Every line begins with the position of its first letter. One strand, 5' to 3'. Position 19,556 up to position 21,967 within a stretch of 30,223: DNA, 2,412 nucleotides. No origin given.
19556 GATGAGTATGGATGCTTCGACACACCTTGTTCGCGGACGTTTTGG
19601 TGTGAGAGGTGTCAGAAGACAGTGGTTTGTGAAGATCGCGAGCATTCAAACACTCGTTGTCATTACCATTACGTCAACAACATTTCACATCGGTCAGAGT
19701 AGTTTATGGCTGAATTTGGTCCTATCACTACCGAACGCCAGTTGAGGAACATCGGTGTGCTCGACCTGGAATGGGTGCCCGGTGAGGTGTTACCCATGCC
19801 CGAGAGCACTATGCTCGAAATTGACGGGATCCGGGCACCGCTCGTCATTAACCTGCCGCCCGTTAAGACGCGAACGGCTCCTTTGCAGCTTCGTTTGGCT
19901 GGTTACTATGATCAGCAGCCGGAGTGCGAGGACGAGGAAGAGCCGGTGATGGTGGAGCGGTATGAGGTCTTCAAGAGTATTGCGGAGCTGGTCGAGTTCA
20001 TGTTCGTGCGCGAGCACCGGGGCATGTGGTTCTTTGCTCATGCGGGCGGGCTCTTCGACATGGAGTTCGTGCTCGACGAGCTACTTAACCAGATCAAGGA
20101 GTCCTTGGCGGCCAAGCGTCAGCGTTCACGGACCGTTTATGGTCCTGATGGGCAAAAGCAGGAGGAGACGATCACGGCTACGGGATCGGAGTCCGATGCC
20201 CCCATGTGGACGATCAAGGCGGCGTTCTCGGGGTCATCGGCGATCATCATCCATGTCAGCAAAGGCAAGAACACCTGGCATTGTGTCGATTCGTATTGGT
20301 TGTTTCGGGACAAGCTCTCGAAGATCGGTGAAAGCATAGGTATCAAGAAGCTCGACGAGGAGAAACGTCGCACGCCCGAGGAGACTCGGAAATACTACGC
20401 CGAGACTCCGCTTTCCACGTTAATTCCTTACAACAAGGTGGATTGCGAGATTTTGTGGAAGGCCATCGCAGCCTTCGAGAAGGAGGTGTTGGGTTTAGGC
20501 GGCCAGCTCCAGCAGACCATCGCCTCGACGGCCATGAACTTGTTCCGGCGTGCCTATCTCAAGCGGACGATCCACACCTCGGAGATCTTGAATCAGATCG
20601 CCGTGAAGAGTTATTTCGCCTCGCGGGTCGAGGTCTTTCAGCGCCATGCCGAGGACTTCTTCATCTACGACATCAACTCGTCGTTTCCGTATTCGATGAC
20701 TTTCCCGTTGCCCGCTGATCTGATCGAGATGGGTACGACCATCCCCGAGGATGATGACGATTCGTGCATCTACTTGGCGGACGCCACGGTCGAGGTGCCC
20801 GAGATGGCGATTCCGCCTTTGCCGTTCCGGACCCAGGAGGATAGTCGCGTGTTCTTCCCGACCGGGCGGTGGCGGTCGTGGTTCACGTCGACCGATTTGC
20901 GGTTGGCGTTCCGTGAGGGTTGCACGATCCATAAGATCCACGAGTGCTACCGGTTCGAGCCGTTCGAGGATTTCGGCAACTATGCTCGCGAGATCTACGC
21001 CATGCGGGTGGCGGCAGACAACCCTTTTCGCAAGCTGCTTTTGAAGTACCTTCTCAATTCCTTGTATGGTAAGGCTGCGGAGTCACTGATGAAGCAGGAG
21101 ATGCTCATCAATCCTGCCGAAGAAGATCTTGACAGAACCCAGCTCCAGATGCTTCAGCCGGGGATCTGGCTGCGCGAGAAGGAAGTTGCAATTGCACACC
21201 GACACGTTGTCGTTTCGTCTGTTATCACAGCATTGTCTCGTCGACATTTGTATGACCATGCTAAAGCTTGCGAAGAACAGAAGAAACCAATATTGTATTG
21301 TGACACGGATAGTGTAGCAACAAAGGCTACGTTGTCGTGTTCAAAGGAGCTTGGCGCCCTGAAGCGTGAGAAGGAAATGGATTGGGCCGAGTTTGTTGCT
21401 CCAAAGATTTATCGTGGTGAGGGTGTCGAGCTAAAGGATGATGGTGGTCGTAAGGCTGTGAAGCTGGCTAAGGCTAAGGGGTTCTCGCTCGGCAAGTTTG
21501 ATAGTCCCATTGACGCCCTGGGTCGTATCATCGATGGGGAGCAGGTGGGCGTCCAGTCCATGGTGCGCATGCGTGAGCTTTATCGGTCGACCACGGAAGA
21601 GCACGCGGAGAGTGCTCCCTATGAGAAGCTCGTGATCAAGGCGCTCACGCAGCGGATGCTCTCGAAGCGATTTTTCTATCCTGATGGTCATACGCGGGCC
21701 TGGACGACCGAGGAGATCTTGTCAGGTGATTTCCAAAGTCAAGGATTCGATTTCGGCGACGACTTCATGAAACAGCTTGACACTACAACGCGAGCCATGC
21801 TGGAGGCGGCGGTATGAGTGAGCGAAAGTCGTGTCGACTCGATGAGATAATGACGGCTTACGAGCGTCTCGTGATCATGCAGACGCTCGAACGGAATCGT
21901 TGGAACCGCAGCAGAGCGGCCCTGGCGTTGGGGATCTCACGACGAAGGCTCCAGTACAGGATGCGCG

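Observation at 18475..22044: Compact exonuclease-proficient family B DNA polymerase with no recognisable terminal protein nearby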

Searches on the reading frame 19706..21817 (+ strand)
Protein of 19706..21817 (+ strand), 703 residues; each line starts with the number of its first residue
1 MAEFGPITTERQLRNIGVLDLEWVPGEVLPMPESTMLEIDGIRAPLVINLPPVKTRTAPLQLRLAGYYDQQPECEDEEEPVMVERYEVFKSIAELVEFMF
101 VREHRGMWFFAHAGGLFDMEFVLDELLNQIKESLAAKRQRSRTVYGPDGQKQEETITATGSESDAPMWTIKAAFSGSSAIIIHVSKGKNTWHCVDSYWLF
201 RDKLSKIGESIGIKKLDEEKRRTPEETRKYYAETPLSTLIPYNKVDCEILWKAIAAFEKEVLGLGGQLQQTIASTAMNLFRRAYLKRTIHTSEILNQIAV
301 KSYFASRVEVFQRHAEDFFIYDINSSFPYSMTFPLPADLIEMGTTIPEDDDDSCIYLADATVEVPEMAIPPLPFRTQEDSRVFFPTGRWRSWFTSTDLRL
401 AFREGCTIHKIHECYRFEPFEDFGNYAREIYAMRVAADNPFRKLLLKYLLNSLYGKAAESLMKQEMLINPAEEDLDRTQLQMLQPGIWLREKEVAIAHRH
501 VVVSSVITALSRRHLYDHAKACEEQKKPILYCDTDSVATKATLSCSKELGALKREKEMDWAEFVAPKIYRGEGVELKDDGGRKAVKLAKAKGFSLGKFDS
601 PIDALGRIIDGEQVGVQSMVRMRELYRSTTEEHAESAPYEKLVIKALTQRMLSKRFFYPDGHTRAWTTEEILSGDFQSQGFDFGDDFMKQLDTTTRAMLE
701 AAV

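Call 4: search_protein_families(library=pfam, proteins=[window:19706-21817:+], max_evalue=0.1)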
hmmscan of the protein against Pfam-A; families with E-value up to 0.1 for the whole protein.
window:19706-21817:+ (703 aa): 1 family
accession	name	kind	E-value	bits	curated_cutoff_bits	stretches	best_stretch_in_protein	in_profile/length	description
PF03175.18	DNA_pol_B_2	-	2.6e-30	106.2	25.8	1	184-474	81-403/468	DNA polymerase type B, organellar and viral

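Call 5: search_protein_families(library=phrogs, proteins=[window:19706-21817:+], max_evalue=0.01)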
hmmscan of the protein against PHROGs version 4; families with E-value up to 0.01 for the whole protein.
window:19706-21817:+ (703 aa): 2 families
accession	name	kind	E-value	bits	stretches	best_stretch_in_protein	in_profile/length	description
phrog_1907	-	DNA, RNA and nucleotide metabolism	2.8e-41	142.8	1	65-572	40-541/629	DNA polymerase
phrog_11768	-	DNA, RNA and nucleotide metabolism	1.2e-15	58.2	1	217-600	171-540/647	DNA polymerase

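Call 11: find_homologous_proteins(query=window:19706-21817:+, max_evalue=0.00001)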
Query window:19706-21817:+ (703 aa): 1149 proteins with E <= 0.00001 among 8000 candidates; the best 120 are listed.
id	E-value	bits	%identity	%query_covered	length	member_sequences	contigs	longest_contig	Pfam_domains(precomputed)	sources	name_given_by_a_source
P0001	0.0e+0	1615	100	100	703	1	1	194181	PF03175.19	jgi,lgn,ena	-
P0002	0.0e+0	1509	93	100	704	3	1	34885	PF03175.19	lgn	-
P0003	0.0e+0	1477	90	100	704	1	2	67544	PF03175.19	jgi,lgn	jgi:hypothetical protein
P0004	0.0e+0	1470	91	100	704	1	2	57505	PF03175.19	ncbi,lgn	-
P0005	0.0e+0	1232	76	100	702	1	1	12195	PF03175.19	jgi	jgi:hypothetical protein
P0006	0.0e+0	1227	76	100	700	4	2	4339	PF03175.19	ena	-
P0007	0.0e+0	1226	75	100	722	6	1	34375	PF03175.19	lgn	-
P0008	0.0e+0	1222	75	100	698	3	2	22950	PF03175.19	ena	-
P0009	0.0e+0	1219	75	100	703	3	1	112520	PF03175.19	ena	-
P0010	0.0e+0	1217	75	100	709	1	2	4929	PF03175.19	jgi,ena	-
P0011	0.0e+0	1212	75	100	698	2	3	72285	PF03175.19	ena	-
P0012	0.0e+0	1211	75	100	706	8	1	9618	PF03175.19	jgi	-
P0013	0.0e+0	1210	75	100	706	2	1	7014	PF03175.19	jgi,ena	-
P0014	0.0e+0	1210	76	100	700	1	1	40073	PF03175.19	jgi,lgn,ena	-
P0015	0.0e+0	1202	74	100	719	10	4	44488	PF03175.19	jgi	jgi:hypothetical protein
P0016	0.0e+0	1195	74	100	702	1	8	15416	PF03175.19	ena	-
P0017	0.0e+0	1195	74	100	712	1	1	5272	PF03175.19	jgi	-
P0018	0.0e+0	1194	74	100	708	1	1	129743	PF03175.19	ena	-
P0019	0.0e+0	1194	73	100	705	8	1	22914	PF03175.19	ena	-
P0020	0.0e+0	1193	74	100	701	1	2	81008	PF03175.19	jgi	jgi:hypothetical protein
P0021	0.0e+0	1192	72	100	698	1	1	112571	PF03175.19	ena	-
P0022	0.0e+0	1189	73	100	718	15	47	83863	PF03175.19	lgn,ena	-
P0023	0.0e+0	1188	73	100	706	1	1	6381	PF03175.19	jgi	-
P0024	0.0e+0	1185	73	100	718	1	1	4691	PF03175.19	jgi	jgi:hypothetical protein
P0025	0.0e+0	1185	73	78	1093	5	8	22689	PF03175.19,PF14890.12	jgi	jgi:predicted secreted protein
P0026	0.0e+0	1182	73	99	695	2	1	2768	PF03175.19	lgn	-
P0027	0.0e+0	1182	73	100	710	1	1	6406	PF03175.19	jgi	jgi:hypothetical protein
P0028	0.0e+0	1177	75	76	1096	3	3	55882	PF03175.19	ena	-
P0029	0.0e+0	1175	73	100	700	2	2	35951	PF03175.19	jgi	jgi:hypothetical protein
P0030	0.0e+0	1175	72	100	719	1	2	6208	PF03175.19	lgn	-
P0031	0.0e+0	1174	74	76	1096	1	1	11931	PF03175.19,PF14890.12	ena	-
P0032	0.0e+0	1173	73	76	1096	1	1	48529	PF03175.19,PF14890.12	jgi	jgi:hypothetical protein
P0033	0.0e+0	1172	72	100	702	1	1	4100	PF03175.19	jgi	jgi:hypothetical protein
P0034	0.0e+0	1170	74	98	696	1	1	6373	PF03175.19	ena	-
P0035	0.0e+0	1170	75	96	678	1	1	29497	PF03175.19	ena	-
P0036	0.0e+0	1168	71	100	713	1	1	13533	PF03175.19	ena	-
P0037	0.0e+0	1167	72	100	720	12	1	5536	PF03175.19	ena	-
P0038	0.0e+0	1166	72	100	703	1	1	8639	PF03175.19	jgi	jgi:hypothetical protein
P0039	0.0e+0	1164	70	100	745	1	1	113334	PF03175.19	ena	-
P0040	0.0e+0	1163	72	100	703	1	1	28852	PF03175.19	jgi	jgi:hypothetical protein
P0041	0.0e+0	1158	71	100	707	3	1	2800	PF03175.19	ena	-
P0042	0.0e+0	1153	75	76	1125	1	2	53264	PF03175.19,PF14890.12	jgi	jgi:hypothetical protein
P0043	0.0e+0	1152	74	96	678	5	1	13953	PF03175.19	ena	-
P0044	0.0e+0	1125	73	96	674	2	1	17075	PF03175.19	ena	-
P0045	0.0e+0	1121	69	100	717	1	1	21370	PF03175.19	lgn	-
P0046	0.0e+0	1119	69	100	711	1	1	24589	PF03175.19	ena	-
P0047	6.6e-283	958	79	74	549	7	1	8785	PF03175.19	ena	-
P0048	9.8e-281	951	61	100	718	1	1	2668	PF03175.19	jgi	-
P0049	3.0e-280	950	62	100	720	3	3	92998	PF03175.19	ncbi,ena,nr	ncbi:MAG TPA: DNA polymerase [Conexivisphaerales archaeon]|nr:DNA polymerase [Conexivisphaerales arc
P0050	2.8e-278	943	63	76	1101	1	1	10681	PF03175.19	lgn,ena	-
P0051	9.7e-278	941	60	100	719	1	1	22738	PF03175.19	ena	-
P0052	1.6e-277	941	61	100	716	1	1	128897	PF03175.19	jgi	jgi:predicted peroxiredoxin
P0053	2.4e-277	940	60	100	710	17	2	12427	PF03175.19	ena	-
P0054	1.4e-276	937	61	100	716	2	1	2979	PF03175.19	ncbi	-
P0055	1.3e-275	934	60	99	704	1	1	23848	PF03175.19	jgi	jgi:hypothetical protein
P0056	1.5e-275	934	60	100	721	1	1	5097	PF03175.19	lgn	-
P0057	1.9e-275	934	60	100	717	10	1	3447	PF03175.19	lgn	-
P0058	2.0e-275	934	60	100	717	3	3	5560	PF03175.19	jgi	jgi:hypothetical protein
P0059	3.1e-275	933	61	100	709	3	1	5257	PF03175.19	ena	-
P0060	6.5e-275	932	61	100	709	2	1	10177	PF03175.19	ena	-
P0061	8.6e-275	932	61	100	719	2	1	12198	PF03175.19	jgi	jgi:hypothetical protein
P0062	1.2e-274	931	60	100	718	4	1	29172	PF03175.19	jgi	jgi:hypothetical protein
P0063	2.0e-274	930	60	100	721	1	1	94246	PF03175.19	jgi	jgi:hypothetical protein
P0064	2.4e-274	930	60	100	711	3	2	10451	PF03175.19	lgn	-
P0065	1.1e-273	928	61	100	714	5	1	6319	PF03175.19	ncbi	-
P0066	1.4e-273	928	60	100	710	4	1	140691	PF03175.19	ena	-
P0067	4.0e-273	926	60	100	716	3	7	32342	PF03175.19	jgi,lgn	-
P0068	6.9e-273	925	60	100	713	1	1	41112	PF03175.19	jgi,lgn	jgi:hypothetical protein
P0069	7.6e-273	925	60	100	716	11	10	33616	PF03175.19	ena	-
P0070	8.0e-273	925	59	100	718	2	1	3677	PF03175.19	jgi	jgi:hypothetical protein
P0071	1.2e-272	925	60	100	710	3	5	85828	PF03175.19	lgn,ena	-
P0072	3.0e-272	923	60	100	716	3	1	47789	PF03175.19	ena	-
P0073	1.4e-271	921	59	100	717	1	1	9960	PF03175.19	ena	-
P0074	3.8e-271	920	59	100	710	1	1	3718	PF03175.19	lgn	-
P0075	7.1e-271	919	59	100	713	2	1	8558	PF03175.19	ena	-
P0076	1.1e-270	918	58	100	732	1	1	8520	PF03175.19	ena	-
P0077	1.8e-270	917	59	100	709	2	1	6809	PF03175.19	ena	-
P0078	1.9e-270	917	58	100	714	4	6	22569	PF03175.19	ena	-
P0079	2.0e-270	917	60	100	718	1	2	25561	PF03175.19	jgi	-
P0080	2.9e-270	917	60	100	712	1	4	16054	PF03175.19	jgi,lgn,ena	-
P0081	3.2e-270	917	71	78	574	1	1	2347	PF03175.19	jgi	-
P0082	6.5e-270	916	59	100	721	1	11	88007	PF03175.19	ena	-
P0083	6.6e-270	915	60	100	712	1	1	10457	PF03175.19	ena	-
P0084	1.1e-269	915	59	100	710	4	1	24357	PF03175.19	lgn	-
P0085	3.1e-269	913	59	100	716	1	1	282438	PF03175.19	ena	-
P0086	6.1e-269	912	59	100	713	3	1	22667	PF03175.19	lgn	-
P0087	6.4e-269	912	59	100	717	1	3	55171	PF03175.19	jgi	jgi:hypothetical protein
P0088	1.7e-268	911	59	100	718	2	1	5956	PF03175.19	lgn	-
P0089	3.3e-268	910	59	100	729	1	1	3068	PF03175.19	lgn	-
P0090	8.6e-268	908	58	100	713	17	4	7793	PF03175.19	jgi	jgi:hypothetical protein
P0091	2.4e-267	907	61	76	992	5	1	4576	PF03175.19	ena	-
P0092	2.8e-267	907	59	100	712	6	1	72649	PF03175.19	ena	-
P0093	2.9e-267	907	60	76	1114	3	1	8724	PF03175.19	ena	-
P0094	3.4e-267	907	59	100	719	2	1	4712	PF03175.19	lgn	-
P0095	5.6e-267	906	58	100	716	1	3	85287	PF03175.19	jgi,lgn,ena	jgi:hypothetical protein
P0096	5.8e-267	906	59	100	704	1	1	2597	PF03175.19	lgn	-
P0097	1.2e-266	905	59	76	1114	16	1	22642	PF03175.19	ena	-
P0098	2.3e-266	904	59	100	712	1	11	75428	PF03175.19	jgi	jgi:hypothetical protein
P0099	2.9e-266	903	59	100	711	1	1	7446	PF03175.19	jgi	jgi:hypothetical protein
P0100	3.4e-266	903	58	100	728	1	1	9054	PF03175.19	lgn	-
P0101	5.6e-266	902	55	90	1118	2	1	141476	PF03175.19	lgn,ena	-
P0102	1.2e-265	901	57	82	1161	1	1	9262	PF03175.19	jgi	jgi:hypothetical protein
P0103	1.3e-265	901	59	100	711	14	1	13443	PF03175.19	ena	-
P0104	1.5e-265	901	59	100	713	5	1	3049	PF03175.19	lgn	-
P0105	1.8e-265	901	59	100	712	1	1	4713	PF03175.19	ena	-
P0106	1.9e-265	901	58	100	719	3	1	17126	PF03175.19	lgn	-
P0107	2.6e-265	900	59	76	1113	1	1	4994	PF03175.19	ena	-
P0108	2.7e-265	900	58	100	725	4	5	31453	PF03175.19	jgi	jgi:hypothetical protein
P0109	3.8e-265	900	58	100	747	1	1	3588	PF03175.19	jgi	-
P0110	5.1e-265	899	58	100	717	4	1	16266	PF03175.19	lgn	-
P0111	5.5e-265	899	56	83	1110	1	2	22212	PF03175.19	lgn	-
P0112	6.9e-265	899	59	98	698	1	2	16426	PF03175.19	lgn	-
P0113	1.0e-264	898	58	100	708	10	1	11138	PF03175.19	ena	-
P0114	2.2e-264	897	58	100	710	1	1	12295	PF03175.19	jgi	jgi:hypothetical protein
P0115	3.7e-264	896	59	100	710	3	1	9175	PF03175.19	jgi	jgi:hypothetical protein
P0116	4.5e-264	896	59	76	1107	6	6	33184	PF03175.19,PF14890.12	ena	-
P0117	1.8e-263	894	59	100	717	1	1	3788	PF03175.19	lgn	-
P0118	2.4e-263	894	58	100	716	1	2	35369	PF03175.19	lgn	-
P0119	2.5e-263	894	58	100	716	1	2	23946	PF03175.19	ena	-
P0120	3.1e-263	893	58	100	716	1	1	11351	PF03175.19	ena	-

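Call 12: search_solved_structures(query=window:19706-21817:+, max_evalue=1, show_alignments=2)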
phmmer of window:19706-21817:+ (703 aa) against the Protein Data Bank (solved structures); distinct sequences matched with E-value up to 1: 0.

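Call 13: search_dna_similar(query=window:19706-21817:+, collection=phages, mode=protein, max_rows=40, max_evalue=0.001)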
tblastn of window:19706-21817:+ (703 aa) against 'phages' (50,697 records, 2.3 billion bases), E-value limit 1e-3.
Records with a match: 21; places in all: 21; records where one place covers at least 80% of the query: 0.
Best place of each record, by identity: <60% 21.
By first word of the organism name: Bacillus 12; Methanosarcina 4; Vibrio 4; Archaeal 1.
By host as written in the record: Methanosarcina mazei Go1 3; - 3; Bacillus thuringiensis 2; Bacillus thuringiensis serovar israelensis 2; Vibrio lentus 2; Bacillus anthracis 2; Bacillus cereus AND1284 2; Bacillus cereus VD166 2; and 3 more.
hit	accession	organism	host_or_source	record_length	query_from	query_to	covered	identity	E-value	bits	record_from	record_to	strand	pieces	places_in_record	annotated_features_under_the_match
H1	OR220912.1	Methanosarcina spherical virus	Methanosarcina mazei Go1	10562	171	592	60%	30.1%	1e-21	106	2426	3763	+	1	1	DNA polymerase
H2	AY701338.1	Bacillus phage GIL16c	-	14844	238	569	47%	28.4%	1e-11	75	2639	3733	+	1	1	putative DNA polymerase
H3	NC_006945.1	Bacillus phage GIL16c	Bacillus thuringiensis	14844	238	569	47%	28.4%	1e-11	75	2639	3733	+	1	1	DNA polymerase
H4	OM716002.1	Archaeal virus sp.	-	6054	272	592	46%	29.0%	4e-18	95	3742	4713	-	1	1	protein-primed DNA polymerase B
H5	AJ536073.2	Bacillus phage pGIL01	Bacillus thuringiensis serovar ...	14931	238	569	47%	27.5%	1e-11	75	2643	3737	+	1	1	putative DNA polymerase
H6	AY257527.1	Bacillus phage Bam35c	-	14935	238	569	47%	27.5%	1e-11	75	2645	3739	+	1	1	putative protein 5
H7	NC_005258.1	Bacillus phage Bam35c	Bacillus thuringiensis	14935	238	569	47%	27.5%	1e-11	75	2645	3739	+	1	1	DNA polymerase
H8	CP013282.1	Bacillus phage pGIL02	Bacillus thuringiensis serovar ...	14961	238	569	47%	27.5%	1e-11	75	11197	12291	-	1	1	DNA polymerase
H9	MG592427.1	Vibrio phage 1.044.O._10N.261.51.B8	Vibrio lentus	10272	242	583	49%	25.6%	4e-4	50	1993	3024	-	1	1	DNA polymerase type B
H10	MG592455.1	Vibrio phage 1.080.O._10N.286.48.A4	Vibrio lentus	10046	242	583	49%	25.6%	6e-4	49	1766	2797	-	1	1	DNA polymerase type B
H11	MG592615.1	Vibrio phage 1.249.A._10N.261.55.B9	Vibrio cyclitrophicus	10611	239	582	49%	25.1%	2e-7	61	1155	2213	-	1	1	DNA polymerase type B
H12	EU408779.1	Bacillus phage AP50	Bacillus anthracis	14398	230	569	48%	24.8%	9e-11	72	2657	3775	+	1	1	DNAP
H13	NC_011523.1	Bacillus phage AP50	Bacillus anthracis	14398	230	569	48%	24.8%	9e-11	72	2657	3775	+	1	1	DNA polymerase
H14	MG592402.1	Vibrio phage 1.020.O._10N.222.48.A2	Vibrio tasmaniensis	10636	242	569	47%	25.4%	5e-4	50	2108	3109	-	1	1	DNA polymerase type B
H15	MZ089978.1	Bacillus phage Sato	Bacillus cereus AND1284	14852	232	575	49%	23.0%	2e-7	61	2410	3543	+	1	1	putative DNA polymerase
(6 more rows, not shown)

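Call 14: find_encoding_contigs(protein=P0001, flank=10000, max_places=4)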
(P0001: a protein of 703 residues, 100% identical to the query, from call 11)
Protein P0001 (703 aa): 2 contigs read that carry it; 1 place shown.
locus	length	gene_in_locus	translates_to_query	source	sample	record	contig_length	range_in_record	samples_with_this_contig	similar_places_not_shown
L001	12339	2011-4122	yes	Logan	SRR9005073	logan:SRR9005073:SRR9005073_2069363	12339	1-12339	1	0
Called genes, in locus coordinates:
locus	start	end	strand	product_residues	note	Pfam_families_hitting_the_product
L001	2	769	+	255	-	?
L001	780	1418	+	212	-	-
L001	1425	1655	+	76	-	-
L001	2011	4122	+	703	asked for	PF03175:DNA_pol_B_2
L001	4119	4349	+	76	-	PF02954:HTH_8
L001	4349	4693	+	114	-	-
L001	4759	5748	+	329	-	-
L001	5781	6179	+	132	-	-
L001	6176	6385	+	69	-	-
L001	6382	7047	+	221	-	-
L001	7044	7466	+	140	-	PF24043:DUF7352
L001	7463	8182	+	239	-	-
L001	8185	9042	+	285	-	PF10108:DNA_pol_B_exo2, PF13482:RNase_H_2 (weak)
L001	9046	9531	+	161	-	PF05257:CHAP (weak)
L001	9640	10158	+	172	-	-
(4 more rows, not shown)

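Call 15: find_related_loci(query=window:19706-21817:+, collection=viral_contigs, flank=10000)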
Query window:19706-21817:+ (703 aa) in viral_contigs; peptide patterns used: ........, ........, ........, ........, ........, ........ (x = any residue, [..] = any of these).
No stretch of DNA in the collection matches any of the patterns.

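Call 16: find_related_loci(query=window:19706-21817:+, collection=genome_contigs, flank=10000)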
Query window:19706-21817:+ (703 aa) in genome_contigs; peptide patterns used: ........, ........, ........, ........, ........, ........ (x = any residue, [..] = any of these).
31 stretches matched a pattern; 1 encode a relative of the query (tblastn E <= 1e-3); 1 distinct loci.
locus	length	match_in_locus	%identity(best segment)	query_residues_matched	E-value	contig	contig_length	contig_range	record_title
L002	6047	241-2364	56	1-703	0e+0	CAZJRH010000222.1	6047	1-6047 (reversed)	MAG TPA_asm: uncultured Nitrospirota bacterium isolate binchicken_co165_31 genome assembly, contig: k141_2015049, whole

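Call 18: find_related_loci(query=A1, collection=viral_contigs, flank=10000)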
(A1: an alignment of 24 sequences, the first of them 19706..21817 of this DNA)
Query A1 (703 aa) in viral_contigs; peptide patterns used: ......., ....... (x = any residue, [..] = any of these).
17 stretches matched a pattern; 1 encode a relative of the query (tblastn E <= 1e-3); 1 distinct loci.
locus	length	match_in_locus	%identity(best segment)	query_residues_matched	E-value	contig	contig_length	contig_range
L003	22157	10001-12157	74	1-703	0e+0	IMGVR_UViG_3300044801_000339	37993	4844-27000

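Call 19: find_encoding_contigs(protein=P0085, flank=10000, max_places=2)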
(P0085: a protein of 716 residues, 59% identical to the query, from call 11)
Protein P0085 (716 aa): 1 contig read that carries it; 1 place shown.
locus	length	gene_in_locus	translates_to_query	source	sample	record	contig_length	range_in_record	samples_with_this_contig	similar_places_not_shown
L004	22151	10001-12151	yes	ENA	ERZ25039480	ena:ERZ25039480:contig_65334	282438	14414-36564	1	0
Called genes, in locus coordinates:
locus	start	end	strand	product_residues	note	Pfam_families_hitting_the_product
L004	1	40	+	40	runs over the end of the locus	-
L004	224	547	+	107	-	-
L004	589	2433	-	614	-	PF00176:SNF2-rel_dom, PF00271:Helicase_C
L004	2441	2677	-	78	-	-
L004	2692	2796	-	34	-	-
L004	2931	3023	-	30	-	-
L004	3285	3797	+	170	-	-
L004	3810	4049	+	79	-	-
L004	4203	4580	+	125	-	-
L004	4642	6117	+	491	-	PF01935:DUF87 (weak)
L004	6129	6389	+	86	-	-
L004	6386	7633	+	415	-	-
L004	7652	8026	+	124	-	-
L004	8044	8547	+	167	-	-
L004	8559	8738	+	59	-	-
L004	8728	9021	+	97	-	-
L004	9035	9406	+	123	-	-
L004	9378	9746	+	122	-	-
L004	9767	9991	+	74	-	-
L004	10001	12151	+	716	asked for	PF03175:DNA_pol_B_2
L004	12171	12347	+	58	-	-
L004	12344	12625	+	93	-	-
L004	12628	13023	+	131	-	PF24963:DUF7768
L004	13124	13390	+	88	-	PF02954:HTH_8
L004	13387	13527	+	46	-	-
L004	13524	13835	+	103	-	-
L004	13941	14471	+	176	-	-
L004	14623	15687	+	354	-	-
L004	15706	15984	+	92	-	-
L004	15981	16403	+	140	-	-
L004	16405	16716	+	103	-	-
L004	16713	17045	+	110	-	-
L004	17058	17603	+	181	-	PF26346:Plectin_PPL (faint)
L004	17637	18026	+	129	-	-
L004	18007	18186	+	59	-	-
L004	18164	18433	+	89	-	-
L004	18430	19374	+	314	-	PF10979:DUF2786, PF23771:DUF7168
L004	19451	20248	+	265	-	PF10108:DNA_pol_B_exo2, PF13482:RNase_H_2 (weak)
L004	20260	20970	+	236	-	-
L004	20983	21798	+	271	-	-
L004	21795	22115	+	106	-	-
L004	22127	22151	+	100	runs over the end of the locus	PF07879:PHB_acc_N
